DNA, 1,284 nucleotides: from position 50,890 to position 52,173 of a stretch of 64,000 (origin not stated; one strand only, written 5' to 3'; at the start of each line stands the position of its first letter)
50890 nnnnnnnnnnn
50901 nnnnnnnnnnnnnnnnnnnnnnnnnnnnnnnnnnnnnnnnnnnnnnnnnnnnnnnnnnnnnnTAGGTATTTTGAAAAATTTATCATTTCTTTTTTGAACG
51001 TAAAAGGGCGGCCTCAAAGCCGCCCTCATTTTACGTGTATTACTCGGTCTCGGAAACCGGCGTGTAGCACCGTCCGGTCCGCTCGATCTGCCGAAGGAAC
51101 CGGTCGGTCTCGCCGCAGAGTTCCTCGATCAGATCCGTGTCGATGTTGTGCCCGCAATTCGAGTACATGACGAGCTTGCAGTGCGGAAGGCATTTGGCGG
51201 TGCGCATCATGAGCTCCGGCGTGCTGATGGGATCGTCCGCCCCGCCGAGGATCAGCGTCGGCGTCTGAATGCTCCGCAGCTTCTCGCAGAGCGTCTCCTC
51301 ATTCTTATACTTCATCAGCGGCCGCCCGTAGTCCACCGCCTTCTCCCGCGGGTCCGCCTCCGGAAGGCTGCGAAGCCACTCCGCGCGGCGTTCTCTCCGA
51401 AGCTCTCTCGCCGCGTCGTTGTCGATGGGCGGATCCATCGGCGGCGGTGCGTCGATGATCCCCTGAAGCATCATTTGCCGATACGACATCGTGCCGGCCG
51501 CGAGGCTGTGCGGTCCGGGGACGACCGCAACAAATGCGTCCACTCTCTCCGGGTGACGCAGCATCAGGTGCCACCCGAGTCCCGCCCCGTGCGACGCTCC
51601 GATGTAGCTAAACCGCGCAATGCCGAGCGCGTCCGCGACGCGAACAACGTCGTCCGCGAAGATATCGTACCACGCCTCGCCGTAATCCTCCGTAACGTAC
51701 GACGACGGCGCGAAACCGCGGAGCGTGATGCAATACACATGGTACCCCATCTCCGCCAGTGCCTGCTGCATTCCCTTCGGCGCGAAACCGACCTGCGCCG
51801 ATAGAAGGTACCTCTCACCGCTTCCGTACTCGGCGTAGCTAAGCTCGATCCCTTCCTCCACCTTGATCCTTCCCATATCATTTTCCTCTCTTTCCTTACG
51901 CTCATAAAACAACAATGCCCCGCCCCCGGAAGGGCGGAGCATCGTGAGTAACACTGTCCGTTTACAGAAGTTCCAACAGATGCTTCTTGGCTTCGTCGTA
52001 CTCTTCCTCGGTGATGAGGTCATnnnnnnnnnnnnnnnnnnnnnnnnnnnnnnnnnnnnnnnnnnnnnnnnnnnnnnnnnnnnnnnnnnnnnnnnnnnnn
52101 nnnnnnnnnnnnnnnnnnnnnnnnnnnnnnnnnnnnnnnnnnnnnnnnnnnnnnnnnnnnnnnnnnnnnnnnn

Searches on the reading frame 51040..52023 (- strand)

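Call 17: search_protein_families(library=pfam, proteins=[window:51040-52023:-], max_evalue=0.001)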
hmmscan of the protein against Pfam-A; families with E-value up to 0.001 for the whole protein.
window:51040-52023:- (327 aa): 3 families
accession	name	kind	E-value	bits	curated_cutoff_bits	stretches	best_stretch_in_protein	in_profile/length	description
PF00561.26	Abhydrolase_1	-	1.2e-20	74.7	25.8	1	85-294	19-240/245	alpha/beta hydrolase fold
PF12697.13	Abhydrolase_6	-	5.6e-12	47.2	26.3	1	88-292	22-204/217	Alpha/beta hydrolase family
PF12146.15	Hydrolase_4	-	6.5e-11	42.4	27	1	87-294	25-234/239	Serine aminopeptidase, S33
